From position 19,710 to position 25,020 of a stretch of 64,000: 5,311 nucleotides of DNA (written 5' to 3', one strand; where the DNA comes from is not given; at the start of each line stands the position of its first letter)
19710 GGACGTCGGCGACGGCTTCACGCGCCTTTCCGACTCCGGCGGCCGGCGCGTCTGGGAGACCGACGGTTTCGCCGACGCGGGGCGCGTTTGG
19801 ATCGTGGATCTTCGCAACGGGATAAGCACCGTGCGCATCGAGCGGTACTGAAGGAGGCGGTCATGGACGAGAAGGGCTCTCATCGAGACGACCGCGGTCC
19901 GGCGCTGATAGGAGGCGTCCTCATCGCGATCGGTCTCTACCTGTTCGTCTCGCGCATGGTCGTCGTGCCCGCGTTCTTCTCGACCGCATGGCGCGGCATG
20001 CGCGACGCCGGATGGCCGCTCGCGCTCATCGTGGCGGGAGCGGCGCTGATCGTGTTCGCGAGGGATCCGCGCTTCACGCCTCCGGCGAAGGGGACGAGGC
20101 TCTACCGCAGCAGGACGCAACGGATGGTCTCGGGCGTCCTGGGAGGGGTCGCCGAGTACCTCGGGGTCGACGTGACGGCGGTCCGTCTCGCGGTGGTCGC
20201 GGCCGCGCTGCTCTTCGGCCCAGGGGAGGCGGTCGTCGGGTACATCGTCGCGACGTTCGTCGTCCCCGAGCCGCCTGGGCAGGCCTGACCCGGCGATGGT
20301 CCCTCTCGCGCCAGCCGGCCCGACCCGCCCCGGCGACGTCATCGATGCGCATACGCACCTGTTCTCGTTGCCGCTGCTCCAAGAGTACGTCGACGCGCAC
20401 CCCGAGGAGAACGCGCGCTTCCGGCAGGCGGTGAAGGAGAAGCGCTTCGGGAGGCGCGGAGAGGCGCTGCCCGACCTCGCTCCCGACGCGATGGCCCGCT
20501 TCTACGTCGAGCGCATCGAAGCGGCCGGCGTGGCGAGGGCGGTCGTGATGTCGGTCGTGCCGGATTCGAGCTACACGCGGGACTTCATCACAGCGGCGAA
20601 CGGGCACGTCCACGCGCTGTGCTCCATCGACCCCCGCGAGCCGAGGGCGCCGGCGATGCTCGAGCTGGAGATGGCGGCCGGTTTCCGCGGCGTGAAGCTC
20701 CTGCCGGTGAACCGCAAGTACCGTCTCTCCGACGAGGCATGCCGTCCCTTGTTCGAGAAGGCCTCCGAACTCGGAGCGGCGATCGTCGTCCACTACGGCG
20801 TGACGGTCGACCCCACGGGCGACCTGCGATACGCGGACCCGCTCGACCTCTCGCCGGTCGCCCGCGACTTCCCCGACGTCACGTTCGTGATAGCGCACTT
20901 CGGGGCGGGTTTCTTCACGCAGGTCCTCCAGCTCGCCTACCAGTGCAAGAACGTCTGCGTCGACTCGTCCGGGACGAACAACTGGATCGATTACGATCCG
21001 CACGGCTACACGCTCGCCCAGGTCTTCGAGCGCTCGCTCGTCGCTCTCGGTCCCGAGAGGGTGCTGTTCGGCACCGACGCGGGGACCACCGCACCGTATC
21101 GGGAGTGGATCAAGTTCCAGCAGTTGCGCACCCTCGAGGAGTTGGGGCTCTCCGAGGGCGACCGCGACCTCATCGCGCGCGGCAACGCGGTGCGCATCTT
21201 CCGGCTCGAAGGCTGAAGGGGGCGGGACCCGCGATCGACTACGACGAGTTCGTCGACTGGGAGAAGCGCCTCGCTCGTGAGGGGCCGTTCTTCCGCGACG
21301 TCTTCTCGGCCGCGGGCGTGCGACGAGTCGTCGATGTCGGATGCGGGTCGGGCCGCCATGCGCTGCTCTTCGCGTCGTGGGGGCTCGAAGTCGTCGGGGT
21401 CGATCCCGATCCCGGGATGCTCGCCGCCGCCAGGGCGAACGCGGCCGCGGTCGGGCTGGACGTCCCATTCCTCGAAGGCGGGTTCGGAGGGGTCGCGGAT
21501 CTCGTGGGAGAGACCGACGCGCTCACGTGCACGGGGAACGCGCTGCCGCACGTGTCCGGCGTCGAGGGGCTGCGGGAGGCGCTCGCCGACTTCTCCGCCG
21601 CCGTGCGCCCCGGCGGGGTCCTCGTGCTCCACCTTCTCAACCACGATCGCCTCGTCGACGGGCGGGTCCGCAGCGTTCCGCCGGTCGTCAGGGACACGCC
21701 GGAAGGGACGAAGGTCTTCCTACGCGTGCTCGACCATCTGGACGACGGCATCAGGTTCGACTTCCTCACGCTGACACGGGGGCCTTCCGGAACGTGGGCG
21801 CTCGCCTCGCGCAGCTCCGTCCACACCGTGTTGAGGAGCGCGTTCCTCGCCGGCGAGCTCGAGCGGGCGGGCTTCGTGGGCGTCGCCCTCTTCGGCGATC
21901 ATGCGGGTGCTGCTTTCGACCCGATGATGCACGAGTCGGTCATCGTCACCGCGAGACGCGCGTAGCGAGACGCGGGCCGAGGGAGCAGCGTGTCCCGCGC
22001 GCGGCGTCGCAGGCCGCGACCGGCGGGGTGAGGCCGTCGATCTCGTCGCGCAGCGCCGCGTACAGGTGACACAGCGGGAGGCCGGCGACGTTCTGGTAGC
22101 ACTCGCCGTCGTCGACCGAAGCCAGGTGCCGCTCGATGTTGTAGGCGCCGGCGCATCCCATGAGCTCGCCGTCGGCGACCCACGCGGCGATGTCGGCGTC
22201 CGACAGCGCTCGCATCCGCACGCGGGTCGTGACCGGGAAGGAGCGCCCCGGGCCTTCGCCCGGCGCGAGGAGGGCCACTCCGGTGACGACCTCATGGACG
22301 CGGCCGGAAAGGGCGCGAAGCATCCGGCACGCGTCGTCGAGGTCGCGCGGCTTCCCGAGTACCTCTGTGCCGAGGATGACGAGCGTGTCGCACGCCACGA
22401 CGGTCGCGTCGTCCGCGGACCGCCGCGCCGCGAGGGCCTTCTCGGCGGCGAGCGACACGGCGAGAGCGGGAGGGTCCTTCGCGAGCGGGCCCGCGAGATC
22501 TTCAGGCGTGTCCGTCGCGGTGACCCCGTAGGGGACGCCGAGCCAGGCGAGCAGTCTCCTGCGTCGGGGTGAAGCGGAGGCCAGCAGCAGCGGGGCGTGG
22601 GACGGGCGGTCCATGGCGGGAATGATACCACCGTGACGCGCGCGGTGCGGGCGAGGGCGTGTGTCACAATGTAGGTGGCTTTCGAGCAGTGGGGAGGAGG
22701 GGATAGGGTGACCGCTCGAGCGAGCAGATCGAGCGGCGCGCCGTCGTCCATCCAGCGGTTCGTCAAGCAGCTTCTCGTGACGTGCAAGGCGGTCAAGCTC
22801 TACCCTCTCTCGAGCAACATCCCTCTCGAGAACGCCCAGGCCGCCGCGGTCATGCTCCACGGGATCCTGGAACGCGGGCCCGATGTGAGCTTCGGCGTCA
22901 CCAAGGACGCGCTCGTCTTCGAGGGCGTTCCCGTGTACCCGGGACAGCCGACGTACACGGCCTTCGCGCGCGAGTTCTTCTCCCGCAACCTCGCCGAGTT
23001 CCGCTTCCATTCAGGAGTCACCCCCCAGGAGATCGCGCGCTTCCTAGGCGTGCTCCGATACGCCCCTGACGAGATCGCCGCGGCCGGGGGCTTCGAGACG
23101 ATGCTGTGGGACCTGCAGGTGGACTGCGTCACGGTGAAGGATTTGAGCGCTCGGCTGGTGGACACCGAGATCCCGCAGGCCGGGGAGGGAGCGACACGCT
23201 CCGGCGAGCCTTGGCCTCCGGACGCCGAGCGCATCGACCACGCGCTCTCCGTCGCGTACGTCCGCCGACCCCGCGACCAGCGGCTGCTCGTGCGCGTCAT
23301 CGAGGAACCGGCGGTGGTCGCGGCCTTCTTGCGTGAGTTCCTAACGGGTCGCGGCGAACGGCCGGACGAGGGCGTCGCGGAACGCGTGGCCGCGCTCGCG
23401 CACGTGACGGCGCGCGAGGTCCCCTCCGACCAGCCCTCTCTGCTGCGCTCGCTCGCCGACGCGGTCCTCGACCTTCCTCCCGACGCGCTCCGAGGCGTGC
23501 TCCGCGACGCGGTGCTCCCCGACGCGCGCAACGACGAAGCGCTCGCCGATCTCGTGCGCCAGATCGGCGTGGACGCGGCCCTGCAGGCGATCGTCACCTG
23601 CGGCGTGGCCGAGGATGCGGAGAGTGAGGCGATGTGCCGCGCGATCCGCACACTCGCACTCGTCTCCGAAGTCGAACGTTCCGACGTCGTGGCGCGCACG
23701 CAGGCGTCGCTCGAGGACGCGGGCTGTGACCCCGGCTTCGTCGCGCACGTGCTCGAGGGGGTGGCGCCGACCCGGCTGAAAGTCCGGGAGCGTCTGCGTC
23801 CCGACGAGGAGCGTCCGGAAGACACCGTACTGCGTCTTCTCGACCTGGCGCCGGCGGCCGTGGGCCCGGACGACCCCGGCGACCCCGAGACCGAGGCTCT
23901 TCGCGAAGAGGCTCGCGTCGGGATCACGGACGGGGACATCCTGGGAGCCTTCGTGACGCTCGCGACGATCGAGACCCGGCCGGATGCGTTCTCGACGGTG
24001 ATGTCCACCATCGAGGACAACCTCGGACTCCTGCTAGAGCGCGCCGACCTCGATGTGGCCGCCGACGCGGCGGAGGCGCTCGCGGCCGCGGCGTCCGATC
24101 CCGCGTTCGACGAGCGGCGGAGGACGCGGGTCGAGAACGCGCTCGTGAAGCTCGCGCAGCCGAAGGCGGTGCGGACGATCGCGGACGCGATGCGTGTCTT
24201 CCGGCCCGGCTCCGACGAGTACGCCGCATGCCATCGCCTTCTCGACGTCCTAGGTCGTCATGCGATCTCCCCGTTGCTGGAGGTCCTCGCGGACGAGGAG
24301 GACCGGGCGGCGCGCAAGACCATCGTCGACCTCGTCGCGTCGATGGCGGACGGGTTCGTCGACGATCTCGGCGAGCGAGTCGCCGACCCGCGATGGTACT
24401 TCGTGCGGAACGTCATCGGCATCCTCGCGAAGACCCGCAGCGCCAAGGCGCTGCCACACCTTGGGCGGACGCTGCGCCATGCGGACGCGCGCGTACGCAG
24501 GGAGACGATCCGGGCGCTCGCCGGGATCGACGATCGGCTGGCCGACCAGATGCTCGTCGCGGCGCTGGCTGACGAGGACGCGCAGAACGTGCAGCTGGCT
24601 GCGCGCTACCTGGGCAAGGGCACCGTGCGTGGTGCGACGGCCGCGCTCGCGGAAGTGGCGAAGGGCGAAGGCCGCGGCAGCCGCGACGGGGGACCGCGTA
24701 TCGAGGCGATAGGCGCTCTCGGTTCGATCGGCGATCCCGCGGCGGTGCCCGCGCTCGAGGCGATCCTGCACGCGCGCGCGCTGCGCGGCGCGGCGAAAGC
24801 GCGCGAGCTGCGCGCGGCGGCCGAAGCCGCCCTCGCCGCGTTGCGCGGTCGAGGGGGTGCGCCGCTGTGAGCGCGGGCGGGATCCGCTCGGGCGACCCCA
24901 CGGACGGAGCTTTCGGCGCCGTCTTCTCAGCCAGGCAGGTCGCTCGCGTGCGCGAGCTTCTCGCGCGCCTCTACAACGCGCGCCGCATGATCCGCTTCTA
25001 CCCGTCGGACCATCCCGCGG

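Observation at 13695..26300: Two paralogous HEAT-repeat + HD-GYP gene pairs whose four proteins share one uncharacterised N-terminal domain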

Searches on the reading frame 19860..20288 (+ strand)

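Call 70: search_protein_families(library=pfam, proteins=[window:19860-20288:+], max_evalue=0.001)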
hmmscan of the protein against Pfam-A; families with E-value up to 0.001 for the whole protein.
window:19860-20288:+ (142 aa): 2 families
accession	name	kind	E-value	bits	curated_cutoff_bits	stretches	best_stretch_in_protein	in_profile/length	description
PF04024.17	PspC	-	6.3e-20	71.2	25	1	80-137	2-57/58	PspC domain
PF18917.5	LiaI-LiaF-like_TM1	-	3.7e-06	27.4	27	1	16-64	2-42/42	LiaI-LiaF-like transmembrane region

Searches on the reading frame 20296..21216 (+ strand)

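Call 70: search_protein_families(library=pfam, proteins=[window:20296-21216:+], max_evalue=0.001)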
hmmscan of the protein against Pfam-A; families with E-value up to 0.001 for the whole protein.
window:20296-21216:+ (306 aa): 1 family
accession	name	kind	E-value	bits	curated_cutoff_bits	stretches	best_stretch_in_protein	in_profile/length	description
PF04909.20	Amidohydro_2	-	2.7e-38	132.8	26.4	1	16-304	1-289/289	Amidohydrolase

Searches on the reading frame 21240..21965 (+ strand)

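Call 70: search_protein_families(library=pfam, proteins=[window:21240-21965:+], max_evalue=0.001)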
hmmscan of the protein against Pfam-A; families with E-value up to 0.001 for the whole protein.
window:21240-21965:+ (241 aa): 5 families
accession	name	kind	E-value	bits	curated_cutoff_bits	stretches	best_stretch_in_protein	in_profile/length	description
PF13649.12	Methyltransf_25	-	1.8e-15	57.8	27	1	30-126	1-97/97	Methyltransferase domain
PF08241.18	Methyltransf_11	-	1e-11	45.8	21.2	1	31-130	1-95/95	Methyltransferase domain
PF08242.18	Methyltransf_12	-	4.7e-10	40.5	30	1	31-128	1-98/98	Methyltransferase domain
PF13489.12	Methyltransf_23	-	6.7e-09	36.1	27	1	25-215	21-162/164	Methyltransferase domain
PF13847.12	Methyltransf_31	-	1.2e-06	28.8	27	1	29-84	6-65/145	Methyltransferase domain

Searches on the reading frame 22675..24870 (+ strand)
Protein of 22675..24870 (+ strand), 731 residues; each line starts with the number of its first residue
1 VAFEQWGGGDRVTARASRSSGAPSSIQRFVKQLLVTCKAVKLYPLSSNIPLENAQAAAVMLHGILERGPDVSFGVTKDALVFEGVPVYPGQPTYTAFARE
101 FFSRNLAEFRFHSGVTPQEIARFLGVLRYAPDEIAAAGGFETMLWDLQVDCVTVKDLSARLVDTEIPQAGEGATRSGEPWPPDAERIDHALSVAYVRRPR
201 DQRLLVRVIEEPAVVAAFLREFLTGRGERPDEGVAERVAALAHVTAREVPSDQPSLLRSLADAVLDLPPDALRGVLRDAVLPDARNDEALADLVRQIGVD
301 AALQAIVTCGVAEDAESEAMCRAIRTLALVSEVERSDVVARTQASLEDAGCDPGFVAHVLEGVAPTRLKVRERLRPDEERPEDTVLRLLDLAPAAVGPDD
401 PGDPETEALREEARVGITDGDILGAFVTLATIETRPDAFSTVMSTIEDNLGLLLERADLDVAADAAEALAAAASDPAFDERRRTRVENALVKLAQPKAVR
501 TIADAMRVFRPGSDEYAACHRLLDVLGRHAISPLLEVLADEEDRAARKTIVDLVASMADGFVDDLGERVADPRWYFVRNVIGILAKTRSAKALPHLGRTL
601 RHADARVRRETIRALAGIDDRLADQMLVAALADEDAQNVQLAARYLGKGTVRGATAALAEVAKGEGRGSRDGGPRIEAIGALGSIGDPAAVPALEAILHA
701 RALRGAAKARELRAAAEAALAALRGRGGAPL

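Call 3: search_protein_families(library=pfam, proteins=[window:22675-24870:+], max_evalue=1)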
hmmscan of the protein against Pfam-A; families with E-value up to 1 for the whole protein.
window:22675-24870:+ (731 aa): 4 families
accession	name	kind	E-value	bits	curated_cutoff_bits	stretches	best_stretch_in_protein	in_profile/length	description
PF13646.12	HEAT_2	-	2.7e-17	63.3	27.7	4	563-644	2-84/88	HEAT repeats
PF03130.22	HEAT_PBS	-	0.00086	20.1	20.9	1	675-698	2-25/27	PBS lyase HEAT-like repeat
PF00514.29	Arm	-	0.072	13.6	20.6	1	589-616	10-37/41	Armadillo/beta-catenin-like repeat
PF25780.1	TPR_IPO5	-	0.16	12.6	27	0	534-564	1-31/172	IPO5-like, TPR repeats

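Call 4: search_protein_families(library=ncbifam, proteins=[window:22675-24870:+], max_evalue=1)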
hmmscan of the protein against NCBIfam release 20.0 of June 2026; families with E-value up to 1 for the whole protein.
window:22675-24870:+ (731 aa): 3 families
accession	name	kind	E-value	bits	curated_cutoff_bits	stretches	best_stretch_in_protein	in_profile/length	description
NF058502.1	phyc_lyase_CpcE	equivalog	0.0039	16.7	330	2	627-700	7-84/260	C-phycocyanin alpha-cysteine-84 phycocyanobilin lyase subunit CpcE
NF045915.1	PhycobilmeDegNblB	equivalog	0.081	12.4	300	1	563-662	101-201/214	phycobilisome degradation protein NblB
TIGR01754.1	flav_RNR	hypoth_equivalog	0.099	12.5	163.8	1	105-158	55-107/140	putative ribonucleotide reductase-associated flavodoxin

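Call 87: search_protein_families(library=padloc, proteins=[window:22708-24870:+], max_evalue=0.01)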
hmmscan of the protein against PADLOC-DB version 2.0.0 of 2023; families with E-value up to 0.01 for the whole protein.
window:22708-24870:+ (720 aa): 0 families

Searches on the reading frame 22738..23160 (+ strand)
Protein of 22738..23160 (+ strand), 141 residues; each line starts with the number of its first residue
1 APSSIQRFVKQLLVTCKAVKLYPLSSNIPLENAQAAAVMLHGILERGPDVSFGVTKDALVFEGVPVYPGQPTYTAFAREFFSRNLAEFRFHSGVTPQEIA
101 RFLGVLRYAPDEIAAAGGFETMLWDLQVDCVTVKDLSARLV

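Call 97: find_related_loci(query=A6, collection=metagenome_contigs, flank=5000)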
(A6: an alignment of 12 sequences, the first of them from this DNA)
Query A6 (141 aa) in metagenome_contigs; peptide patterns used: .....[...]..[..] (x = any residue, [..] = any of these).
160 stretches matched a pattern; 35 encode a relative of the query (tblastn E <= 1e-3); 35 distinct loci.
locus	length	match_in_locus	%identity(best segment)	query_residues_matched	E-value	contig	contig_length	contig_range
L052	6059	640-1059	58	2-141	3e-52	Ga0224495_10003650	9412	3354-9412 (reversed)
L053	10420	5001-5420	54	2-141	4e-49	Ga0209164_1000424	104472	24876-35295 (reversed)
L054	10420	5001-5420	51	2-141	4e-48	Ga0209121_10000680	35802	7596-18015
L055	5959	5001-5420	51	2-141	4e-48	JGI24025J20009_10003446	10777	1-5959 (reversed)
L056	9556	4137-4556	52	2-141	8e-48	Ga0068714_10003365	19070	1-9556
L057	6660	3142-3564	53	1-141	3e-47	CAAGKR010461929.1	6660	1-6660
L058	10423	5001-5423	54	1-141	7e-47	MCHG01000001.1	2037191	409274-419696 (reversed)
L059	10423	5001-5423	57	1-141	7e-47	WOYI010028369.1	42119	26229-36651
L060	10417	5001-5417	54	1-139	5e-47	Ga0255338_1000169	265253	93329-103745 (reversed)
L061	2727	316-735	48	2-141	7e-46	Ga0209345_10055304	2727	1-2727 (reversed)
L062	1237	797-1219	50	1-141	1e-46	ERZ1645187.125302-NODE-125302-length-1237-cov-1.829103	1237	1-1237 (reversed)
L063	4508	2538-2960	50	1-141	1e-43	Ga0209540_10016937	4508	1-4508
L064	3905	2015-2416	51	2-135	3e-42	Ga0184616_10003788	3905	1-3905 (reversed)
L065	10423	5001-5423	49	1-141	2e-41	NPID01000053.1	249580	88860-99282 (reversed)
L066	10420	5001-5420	46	2-141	1e-41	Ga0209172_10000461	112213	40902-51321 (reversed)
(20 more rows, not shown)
